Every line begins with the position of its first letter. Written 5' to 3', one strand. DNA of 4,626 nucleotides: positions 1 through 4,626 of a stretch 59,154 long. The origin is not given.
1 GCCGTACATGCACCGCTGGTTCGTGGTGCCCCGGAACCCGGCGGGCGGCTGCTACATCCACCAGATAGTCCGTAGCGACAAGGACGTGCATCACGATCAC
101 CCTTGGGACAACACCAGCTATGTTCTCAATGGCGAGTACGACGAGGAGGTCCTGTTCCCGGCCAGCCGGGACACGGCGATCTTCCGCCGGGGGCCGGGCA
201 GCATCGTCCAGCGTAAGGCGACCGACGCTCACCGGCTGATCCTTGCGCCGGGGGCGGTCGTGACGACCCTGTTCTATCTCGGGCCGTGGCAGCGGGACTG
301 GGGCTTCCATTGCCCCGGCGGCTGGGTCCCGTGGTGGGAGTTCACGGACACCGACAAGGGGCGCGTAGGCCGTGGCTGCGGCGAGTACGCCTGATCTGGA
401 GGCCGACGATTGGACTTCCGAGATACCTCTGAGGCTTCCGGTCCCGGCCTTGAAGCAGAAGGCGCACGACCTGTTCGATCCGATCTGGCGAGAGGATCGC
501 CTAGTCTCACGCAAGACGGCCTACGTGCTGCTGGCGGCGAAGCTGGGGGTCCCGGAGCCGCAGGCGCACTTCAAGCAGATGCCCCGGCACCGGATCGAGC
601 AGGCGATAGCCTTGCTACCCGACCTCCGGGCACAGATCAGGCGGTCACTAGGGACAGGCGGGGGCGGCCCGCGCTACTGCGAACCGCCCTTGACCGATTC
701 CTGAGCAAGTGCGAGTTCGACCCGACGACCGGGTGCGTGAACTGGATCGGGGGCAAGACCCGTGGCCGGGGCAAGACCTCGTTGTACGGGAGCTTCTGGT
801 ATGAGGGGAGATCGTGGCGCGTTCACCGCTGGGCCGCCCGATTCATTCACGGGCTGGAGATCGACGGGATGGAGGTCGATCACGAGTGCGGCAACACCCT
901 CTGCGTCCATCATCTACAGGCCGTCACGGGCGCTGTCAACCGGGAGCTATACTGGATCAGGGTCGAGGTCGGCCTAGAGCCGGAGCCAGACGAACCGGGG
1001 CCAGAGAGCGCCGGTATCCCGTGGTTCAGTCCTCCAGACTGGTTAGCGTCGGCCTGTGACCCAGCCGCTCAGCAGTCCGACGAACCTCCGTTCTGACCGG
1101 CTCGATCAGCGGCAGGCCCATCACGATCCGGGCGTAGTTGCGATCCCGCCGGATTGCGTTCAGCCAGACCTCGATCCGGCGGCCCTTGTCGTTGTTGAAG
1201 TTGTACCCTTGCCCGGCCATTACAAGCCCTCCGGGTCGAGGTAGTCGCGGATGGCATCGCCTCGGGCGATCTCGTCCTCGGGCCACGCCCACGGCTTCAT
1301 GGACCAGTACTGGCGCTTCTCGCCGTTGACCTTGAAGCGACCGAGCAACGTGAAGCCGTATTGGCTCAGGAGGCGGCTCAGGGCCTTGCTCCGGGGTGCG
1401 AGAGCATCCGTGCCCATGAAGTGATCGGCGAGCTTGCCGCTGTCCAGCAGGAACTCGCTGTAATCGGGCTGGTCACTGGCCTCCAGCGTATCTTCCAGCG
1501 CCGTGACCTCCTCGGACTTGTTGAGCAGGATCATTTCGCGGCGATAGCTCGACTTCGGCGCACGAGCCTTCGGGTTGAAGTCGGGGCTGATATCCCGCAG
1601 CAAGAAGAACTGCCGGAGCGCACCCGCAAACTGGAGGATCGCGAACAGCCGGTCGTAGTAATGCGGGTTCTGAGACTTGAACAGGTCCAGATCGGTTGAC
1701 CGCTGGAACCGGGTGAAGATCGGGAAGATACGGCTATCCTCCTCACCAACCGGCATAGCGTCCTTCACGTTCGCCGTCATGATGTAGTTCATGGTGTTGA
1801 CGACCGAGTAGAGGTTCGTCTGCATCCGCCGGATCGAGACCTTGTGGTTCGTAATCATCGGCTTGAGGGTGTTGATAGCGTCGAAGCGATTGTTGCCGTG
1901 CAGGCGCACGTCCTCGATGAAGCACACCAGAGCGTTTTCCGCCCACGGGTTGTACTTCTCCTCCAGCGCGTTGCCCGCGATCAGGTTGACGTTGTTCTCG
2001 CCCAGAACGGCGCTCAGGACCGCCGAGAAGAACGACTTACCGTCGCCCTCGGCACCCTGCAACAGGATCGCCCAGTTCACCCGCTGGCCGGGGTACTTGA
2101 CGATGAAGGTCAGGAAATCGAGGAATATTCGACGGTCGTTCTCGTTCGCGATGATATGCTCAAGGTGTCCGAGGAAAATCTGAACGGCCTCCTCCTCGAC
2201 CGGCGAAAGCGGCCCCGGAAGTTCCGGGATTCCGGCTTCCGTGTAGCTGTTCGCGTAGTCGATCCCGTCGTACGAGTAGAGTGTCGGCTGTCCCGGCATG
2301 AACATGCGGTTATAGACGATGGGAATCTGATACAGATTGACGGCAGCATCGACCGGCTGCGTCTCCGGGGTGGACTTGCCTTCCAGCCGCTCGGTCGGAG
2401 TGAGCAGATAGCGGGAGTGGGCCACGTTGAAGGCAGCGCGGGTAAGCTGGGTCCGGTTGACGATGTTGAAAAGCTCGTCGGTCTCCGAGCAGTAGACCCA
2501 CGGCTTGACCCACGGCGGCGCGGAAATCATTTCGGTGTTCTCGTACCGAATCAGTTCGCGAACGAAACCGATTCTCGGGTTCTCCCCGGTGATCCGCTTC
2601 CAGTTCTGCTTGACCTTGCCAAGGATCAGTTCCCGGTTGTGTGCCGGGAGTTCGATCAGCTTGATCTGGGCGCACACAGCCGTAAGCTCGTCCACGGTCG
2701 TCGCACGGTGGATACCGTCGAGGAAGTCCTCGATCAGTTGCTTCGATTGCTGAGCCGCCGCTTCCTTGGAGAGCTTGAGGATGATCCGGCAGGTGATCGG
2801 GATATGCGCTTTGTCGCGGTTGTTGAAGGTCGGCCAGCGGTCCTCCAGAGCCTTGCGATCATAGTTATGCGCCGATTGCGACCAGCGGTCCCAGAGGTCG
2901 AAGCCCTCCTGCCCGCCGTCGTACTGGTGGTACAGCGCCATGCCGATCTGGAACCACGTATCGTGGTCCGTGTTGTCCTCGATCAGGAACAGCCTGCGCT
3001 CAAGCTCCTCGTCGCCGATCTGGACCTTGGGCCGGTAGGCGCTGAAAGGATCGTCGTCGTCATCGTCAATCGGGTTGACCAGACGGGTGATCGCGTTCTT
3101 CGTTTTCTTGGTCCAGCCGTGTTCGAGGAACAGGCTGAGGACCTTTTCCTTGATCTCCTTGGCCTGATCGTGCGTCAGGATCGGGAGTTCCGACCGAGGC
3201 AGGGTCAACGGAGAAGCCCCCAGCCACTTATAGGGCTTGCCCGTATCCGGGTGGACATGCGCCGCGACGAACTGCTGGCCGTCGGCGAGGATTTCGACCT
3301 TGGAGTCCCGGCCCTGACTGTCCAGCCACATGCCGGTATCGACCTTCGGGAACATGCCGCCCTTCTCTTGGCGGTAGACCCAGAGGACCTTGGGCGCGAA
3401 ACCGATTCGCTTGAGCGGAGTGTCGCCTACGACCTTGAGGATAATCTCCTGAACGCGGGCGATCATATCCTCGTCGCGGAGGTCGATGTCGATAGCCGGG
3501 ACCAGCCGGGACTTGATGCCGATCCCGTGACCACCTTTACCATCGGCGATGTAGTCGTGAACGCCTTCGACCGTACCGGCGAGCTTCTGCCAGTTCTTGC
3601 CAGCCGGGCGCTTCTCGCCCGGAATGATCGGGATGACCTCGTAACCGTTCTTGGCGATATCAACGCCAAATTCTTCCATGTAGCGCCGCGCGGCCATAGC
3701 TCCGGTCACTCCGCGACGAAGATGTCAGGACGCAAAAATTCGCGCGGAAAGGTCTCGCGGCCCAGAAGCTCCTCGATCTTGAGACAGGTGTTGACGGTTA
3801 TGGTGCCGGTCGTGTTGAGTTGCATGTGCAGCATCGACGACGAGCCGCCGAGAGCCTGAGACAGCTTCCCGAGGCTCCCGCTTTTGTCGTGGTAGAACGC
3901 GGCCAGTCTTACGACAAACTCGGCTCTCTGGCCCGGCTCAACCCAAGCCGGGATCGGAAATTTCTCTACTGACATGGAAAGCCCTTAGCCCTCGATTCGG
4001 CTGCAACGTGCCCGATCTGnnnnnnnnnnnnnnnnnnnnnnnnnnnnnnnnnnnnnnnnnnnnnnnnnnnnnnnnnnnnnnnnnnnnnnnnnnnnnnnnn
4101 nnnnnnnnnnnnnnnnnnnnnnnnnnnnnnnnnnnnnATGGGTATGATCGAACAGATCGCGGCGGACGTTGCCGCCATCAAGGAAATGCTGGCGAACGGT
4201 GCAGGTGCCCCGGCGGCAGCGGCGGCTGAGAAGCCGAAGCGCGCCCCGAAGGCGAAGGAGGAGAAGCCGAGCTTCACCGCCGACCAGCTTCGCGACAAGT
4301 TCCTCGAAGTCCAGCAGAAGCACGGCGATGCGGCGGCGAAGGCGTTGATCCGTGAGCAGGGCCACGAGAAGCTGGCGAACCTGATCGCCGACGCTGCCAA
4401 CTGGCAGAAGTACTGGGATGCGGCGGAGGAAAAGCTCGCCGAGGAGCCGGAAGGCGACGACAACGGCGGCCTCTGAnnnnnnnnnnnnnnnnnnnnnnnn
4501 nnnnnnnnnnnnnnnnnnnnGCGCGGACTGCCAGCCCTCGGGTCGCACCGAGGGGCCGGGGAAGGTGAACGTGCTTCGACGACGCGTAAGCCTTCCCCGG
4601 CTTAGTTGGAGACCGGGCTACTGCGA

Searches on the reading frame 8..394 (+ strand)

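Call 12: search_protein_families(library=phrogs, proteins=[window:8-394:+], max_evalue=0.01)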
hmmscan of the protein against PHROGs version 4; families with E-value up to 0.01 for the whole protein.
window:8-394:+ (128 aa): 1 family
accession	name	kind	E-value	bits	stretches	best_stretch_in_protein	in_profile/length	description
phrog_4786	-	other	4.2e-42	145.5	1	1-126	42-172/252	cysteine dioxygenase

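Call 13: search_protein_families(library=pfam, proteins=[window:8-394:+], max_evalue=0.01)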
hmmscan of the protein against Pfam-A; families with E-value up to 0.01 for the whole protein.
window:8-394:+ (128 aa): 0 families

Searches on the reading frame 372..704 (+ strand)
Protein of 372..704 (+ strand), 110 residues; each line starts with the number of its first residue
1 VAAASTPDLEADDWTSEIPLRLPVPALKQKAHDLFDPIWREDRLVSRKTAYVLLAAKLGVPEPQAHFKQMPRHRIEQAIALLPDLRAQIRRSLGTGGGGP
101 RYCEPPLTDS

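Call 12: search_protein_families(library=phrogs, proteins=[window:372-704:+], max_evalue=0.01)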
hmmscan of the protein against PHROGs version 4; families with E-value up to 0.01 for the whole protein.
window:372-704:+ (110 aa): 3 families
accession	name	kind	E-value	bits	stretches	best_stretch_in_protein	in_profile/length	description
phrog_1934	-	unknown function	6.5e-12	46.6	1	26-90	73-136/144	-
phrog_25081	-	unknown function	8.1e-10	39.6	1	26-88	8-69/75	-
phrog_30993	-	unknown function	1.6e-08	35.8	1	25-82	37-93/112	-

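Call 13: search_protein_families(library=pfam, proteins=[window:372-704:+], max_evalue=0.01)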
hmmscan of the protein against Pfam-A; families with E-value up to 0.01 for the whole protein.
window:372-704:+ (110 aa): 1 family
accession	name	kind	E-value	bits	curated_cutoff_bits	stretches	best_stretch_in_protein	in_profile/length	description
PF11672.13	DUF3268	-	2.2e-10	41.3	28.4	1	26-80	63-116/121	zinc-finger-containing domain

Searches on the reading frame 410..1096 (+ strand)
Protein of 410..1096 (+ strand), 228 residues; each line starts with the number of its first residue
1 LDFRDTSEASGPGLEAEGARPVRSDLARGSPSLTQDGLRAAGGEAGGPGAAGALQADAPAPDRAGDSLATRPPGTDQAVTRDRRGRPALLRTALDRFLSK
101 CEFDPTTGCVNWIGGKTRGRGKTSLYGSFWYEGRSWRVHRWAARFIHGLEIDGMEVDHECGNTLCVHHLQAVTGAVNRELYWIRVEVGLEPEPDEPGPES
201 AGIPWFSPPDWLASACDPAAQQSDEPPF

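Call 57: search_protein_families(library=pfam, proteins=[window:410-1096:+], max_evalue=0.01)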
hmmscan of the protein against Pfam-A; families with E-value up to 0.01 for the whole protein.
window:410-1096:+ (228 aa): 1 family
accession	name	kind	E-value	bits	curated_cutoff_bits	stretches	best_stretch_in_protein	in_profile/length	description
PF13392.12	HNH_3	-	1.7e-05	24.8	24.8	1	138-168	3-35/46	HNH endonuclease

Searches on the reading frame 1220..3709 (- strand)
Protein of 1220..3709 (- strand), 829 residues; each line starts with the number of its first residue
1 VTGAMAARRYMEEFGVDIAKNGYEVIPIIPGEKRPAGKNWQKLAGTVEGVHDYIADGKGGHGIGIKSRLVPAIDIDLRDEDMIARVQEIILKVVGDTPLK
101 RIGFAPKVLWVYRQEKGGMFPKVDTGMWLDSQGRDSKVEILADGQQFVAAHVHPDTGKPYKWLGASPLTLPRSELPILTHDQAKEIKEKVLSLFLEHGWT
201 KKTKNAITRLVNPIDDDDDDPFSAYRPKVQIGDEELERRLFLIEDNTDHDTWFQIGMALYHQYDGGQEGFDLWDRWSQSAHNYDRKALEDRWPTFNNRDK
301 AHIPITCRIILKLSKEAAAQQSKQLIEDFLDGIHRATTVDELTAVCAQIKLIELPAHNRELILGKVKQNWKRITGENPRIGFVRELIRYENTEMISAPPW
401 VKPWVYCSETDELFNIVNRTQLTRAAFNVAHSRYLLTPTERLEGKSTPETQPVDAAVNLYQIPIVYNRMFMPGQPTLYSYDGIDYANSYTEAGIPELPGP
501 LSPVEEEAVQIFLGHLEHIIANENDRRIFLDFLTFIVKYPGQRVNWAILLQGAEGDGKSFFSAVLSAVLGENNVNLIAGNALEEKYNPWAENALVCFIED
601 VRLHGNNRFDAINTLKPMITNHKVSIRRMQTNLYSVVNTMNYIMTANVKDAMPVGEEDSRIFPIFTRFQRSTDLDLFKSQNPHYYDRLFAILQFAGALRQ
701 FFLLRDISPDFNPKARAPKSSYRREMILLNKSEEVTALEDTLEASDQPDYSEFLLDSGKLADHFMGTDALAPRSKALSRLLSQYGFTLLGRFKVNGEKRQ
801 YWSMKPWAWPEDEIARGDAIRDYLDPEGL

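Call 12: search_protein_families(library=phrogs, proteins=[window:1220-3709:-], max_evalue=0.01)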
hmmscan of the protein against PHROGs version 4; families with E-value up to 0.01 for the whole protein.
window:1220-3709:- (829 aa): 14 families
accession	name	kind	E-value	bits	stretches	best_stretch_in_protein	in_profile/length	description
phrog_1156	-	DNA, RNA and nucleotide metabolism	3.5e-94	318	1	9-805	11-823/855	DNA primase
phrog_29234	-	unknown function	2.6e-32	112.8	1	64-297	71-303/887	-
phrog_9765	-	DNA, RNA and nucleotide metabolism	3.9e-31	108.8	1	506-753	587-840/939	DNA primase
phrog_1829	-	DNA, RNA and nucleotide metabolism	5.7e-22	78.6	1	506-695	465-654/772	DNA primase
phrog_24712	-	unknown function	1e-15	57.7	1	484-660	422-589/801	-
phrog_2597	-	DNA, RNA and nucleotide metabolism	3.2e-07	30.3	1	244-324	15-91/747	DNA primase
phrog_4762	-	unknown function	1.5e-05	24.2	1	518-666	477-626/822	-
phrog_3022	-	DNA, RNA and nucleotide metabolism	2.2e-05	24.1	1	72-325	88-324/788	DNA primase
phrog_15962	-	DNA, RNA and nucleotide metabolism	0.00016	21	1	247-297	259-314/835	DNA primase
phrog_2249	-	DNA, RNA and nucleotide metabolism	0.00023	20.9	0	519-602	496-601/802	DNA primase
phrog_19785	-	DNA, RNA and nucleotide metabolism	0.00028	20.2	1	512-661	430-578/745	DNA polymerase/primase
phrog_7601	-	unknown function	0.00067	20.1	1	547-647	22-119/289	-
phrog_695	-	DNA, RNA and nucleotide metabolism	0.00074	19.4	0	9-209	6-205/704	DNA polymerase/primase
phrog_864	-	DNA, RNA and nucleotide metabolism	0.00074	19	1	505-647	326-465/1064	DNA primase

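Call 13: search_protein_families(library=pfam, proteins=[window:1220-3709:-], max_evalue=0.01)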
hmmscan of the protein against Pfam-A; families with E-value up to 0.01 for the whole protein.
window:1220-3709:- (829 aa): 4 families
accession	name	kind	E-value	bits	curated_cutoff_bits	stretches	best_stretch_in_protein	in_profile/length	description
PF19263.5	DUF5906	-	5e-17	63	27.6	1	550-658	1-110/114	Family of unknown function (DUF5906)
PF08707.16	PriCT_2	-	9.4e-15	55.2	22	1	246-300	13-64/77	Primase C terminal 2 (PriCT-2)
PF09250.16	Prim-Pol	-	4.9e-09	37.3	22.8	1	18-170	4-150/158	Bifunctional DNA primase/polymerase, N-terminal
PF20720.3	nSTAND3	-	0.0052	16.9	27.2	0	547-647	19-118/155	Novel STAND NTPase 3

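Call 14: search_dna_similar(query=window:1220-3709:-, collection=phages, mode=protein, max_rows=25)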
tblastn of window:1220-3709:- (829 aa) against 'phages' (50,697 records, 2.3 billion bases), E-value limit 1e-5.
Records with a match: 545; places in all: 551; records where one place covers at least 80% of the query: 215.
Best place of each record, by identity: <60% 545.
By first word of the organism name: Salmonella 91; Klebsiella 90; Pseudomonas 71; Vibrio 59; Rhodobacter 23; Proteus 22; Escherichia 20; Aeromonas 16; Rhizobium 15; Liberibacter 13; and 42 more.
By host as written in the record: - 65; Klebsiella pneumoniae 47; Salmonella enterica subsp. enterica serovar Typhimurium 25; Pseudomonas aeruginosa 23; Rhodobacter capsulatus YW1 23; Pseudomonas aeruginosa PAO1 22; Salmonella enterica 17; Proteus mirabilis 15; and 178 more.
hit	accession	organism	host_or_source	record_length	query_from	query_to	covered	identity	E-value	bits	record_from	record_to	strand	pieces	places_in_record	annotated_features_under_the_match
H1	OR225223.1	Sphingomonas phage Carli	Sphingomonas sp. LR55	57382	10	829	99%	40.8%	0e+0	651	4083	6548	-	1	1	DNA primase/helicase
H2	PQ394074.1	Erythrobacter phage vB_EliS-R22L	Erythrobacter sp. JL475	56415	10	806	96%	41.0%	0e+0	651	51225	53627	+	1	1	DNA primase/polymerase bifunctional N-terminal domain-containing ...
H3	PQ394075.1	Erythrobactor phage vB_EliS-R16L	Erythrobacter sp. JL475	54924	10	806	96%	41.0%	0e+0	650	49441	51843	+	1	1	DNA primase/polymerase bifunctional N-terminal domain-containing ...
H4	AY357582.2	Burkholderia phage BcepNazgul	-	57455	10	823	98%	39.2%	0e+0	618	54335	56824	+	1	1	DR0530-like primase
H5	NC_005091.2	Burkholderia phage BcepNazgul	Burkholderia cepacia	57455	10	823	98%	39.2%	0e+0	618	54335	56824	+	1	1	DNA primase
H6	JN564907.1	Burkholderia phage vB_BceS_AH2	Burkholderia cenocepacia C6433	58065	3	825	99%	38.4%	0e+0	631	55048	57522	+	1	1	primase-polymerase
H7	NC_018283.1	Burkholderia phage vB_BceS_AH2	Burkholderia cenocepacia C6433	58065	3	825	99%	38.4%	0e+0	631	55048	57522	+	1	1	DNA primase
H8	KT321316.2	Achromobacter phage phiAxp-2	Achromobacter xylosoxidans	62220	10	826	99%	34.7%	5e-157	513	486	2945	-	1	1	hypothetical protein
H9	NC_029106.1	Achromobacter phage phiAxp-2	Achromobacter xylosoxidans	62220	10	826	99%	34.7%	5e-157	513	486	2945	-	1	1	DNA primase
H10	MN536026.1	Pseudomonas phage vB_Pae-SS2019XI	Pseudomonas aeruginosa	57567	10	827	99%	33.8%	4e-155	508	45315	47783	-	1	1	DNA primase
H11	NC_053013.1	Pseudomonas phage vB_Pae-SS2019XI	Pseudomonas aeruginosa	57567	10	827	99%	33.8%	4e-155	508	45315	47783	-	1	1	DNA primase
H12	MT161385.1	Xanthomonas phage FoX4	Xanthomonas campestris pv. campestris ...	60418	10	810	97%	34.2%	2e-153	503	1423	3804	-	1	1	putative primase-polymerase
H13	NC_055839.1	Xanthomonas phage FoX4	Xanthomonas campestris pv. campestris ...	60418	10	810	97%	34.2%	2e-153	503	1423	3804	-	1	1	DNA primase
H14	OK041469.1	Achromobacter phage AXY1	Achromobacter xylosoxidans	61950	10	826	99%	33.0%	1e-144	478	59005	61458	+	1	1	putative DNA primase/polymerase protein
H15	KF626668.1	Xylella phage Salvo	Xylella fastidiosa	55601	5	806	97%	33.0%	5e-139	461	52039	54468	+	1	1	DNA primase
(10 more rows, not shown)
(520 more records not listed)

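Call 39: find_related_loci(query=window:1220-3709:-, collection=viral_contigs, flank=10000)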
Query window:1220-3709:- (829 aa) in viral_contigs; peptide patterns used: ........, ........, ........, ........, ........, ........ (x = any residue, [..] = any of these).
15 stretches matched a pattern; 8 encode a relative of the query (tblastn E <= 1e-3); 7 distinct loci.
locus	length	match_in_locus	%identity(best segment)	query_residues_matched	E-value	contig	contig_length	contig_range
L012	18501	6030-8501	83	4-829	0e+0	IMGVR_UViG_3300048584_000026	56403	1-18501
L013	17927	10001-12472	78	5-829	0e+0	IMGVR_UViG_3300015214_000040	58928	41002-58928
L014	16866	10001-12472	77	5-829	0e+0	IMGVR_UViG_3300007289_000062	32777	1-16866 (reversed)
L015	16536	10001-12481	68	7-829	0e+0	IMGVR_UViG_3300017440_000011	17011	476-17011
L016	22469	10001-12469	82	5-829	0e+0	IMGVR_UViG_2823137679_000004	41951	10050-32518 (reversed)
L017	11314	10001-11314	78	5-442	0e+0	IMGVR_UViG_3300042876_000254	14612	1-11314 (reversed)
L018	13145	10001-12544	40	1-827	0e+0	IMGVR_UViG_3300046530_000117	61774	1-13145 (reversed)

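Call 91: find_related_loci(query=window:1220-3709:-, collection=metagenome_contigs, flank=6000)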
Query window:1220-3709:- (829 aa) in metagenome_contigs; peptide patterns used: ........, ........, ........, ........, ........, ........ (x = any residue, [..] = any of these).
29 stretches matched a pattern; 7 encode a relative of the query (tblastn E <= 1e-3); 7 distinct loci.
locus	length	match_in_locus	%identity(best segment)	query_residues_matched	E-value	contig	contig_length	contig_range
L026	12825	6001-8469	82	5-829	0e+0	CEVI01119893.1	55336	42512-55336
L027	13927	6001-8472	78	5-829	0e+0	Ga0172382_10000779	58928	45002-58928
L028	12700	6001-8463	77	5-829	0e+0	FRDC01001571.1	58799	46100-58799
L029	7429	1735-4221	70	5-829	0e+0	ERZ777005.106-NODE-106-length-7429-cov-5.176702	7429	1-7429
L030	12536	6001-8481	68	7-829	0e+0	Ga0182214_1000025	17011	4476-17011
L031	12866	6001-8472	77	5-829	0e+0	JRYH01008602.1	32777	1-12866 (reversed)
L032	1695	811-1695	83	5-299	4e-178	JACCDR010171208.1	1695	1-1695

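Call 96: search_protein_families(library=ncbifam, proteins=[window:1220-3709:-], max_evalue=0.01)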
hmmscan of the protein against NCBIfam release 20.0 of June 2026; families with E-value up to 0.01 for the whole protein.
window:1220-3709:- (829 aa): 1 family
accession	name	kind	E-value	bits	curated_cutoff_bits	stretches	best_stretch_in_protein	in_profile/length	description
TIGR01613.1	primase_Cterm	subfamily_domain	9.5e-08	31.2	108.7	1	509-652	40-185/304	phage/plasmid primase, P4 family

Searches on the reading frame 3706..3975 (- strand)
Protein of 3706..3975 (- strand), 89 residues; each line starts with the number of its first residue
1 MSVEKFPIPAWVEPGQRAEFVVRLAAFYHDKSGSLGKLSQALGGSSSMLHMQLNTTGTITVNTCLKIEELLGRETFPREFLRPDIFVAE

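Call 12: search_protein_families(library=phrogs, proteins=[window:3706-3975:-], max_evalue=0.01)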
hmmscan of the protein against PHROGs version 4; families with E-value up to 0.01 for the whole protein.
window:3706-3975:- (89 aa): 0 families

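Call 13: search_protein_families(library=pfam, proteins=[window:3706-3975:-], max_evalue=0.01)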
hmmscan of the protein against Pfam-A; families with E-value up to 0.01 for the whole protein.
window:3706-3975:- (89 aa): 1 family
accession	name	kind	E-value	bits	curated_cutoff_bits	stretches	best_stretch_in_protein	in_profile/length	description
PF15943.11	YdaS_toxin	-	0.0035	17.6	30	1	31-87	7-62/65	Bacterial toxin YdaS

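Call 95: search_solved_structures(query=A2, max_evalue=10, show_alignments=2)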
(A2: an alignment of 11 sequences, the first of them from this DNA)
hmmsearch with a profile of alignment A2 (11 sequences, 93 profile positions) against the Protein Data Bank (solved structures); distinct sequences matched with E-value up to 10: 47.
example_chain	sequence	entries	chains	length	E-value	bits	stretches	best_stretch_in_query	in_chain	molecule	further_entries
3bd1_A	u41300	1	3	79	0.0017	21.8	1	32-90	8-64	Cro protein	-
5w8y_A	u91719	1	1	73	0.032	17.8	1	32-89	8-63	protein XPH1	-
1l1m_A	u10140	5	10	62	0.12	16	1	37-83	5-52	Lactose operon repressor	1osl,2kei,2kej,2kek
1lqc_A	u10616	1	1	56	0.15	15.6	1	37-83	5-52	LAC REPRESSOR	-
3cec_A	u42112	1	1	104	0.19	15.3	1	35-77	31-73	Putative antidote protein of plasmid maintenance system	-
1cjg_A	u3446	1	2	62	0.2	15.2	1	37-83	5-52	PROTEIN (LAC REPRESSOR)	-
3tyr_A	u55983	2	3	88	0.25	14.9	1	33-75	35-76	Transcriptional regulator | Predicted transcriptional regulator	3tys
1lcc_A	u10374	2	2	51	0.26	14.9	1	37-80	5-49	Lac Repressor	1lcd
2bjc_A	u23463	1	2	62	0.28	14.7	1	37-83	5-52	LACTOSE OPERON REPRESSOR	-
9dt4_A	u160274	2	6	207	0.44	14.1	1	38-72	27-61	Sulfonylurea repressor CsR (L4.2-20)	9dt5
3vib_A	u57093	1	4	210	0.56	13.8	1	20-77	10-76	MtrR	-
1qpi_A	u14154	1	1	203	0.61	13.7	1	38-70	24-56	PROTEIN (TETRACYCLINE REPRESSOR)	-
5fkk_A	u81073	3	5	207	0.61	13.6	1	38-70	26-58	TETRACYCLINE REPRESSOR, CLASS D | Tetracycline repressor protein class D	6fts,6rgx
4b1r_A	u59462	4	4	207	0.62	13.6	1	38-70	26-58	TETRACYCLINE REPRESSOR PROTEIN CLASS D | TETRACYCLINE REPRESSOR, CLASS D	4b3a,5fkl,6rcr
2xrl_A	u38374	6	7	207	0.62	13.6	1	38-70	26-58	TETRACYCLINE REPRESSOR PROTEIN CLASS D | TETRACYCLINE REPRESSOR, CLASS D | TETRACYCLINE REPRESSOR, CLASS D, T103A MUTANT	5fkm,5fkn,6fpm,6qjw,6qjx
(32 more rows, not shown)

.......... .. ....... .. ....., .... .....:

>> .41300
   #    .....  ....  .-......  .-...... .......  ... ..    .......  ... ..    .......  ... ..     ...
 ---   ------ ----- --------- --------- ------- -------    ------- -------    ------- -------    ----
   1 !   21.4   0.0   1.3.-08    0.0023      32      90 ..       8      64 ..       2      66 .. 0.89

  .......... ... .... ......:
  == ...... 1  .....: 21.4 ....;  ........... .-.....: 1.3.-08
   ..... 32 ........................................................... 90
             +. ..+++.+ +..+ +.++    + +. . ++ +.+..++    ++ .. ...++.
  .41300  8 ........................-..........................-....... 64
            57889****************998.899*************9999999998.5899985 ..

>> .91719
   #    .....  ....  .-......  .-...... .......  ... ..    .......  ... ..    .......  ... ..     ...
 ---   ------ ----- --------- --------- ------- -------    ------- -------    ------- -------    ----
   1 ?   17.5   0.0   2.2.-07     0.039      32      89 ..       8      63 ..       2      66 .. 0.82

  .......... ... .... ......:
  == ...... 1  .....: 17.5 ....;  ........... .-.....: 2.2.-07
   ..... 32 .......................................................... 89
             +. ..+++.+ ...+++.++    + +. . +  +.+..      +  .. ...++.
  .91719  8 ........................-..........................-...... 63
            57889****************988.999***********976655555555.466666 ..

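Call 96: search_protein_families(library=ncbifam, proteins=[window:3706-3975:-], max_evalue=0.01)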
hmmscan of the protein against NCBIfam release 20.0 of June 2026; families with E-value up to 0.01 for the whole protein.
window:3706-3975:- (89 aa): 0 families

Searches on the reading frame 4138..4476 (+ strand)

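Call 12: search_protein_families(library=phrogs, proteins=[window:4138-4476:+], max_evalue=0.01)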
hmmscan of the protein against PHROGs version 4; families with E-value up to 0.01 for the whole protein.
window:4138-4476:+ (112 aa): 2 families
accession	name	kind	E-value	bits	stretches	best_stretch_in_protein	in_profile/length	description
phrog_7721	-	unknown function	2.2e-05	25.9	1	24-109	50-133/138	-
phrog_408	-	unknown function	0.00039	21.8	1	7-82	17-93/111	-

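Call 13: search_protein_families(library=pfam, proteins=[window:4138-4476:+], max_evalue=0.01)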
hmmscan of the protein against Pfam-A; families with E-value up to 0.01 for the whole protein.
window:4138-4476:+ (112 aa): 0 families
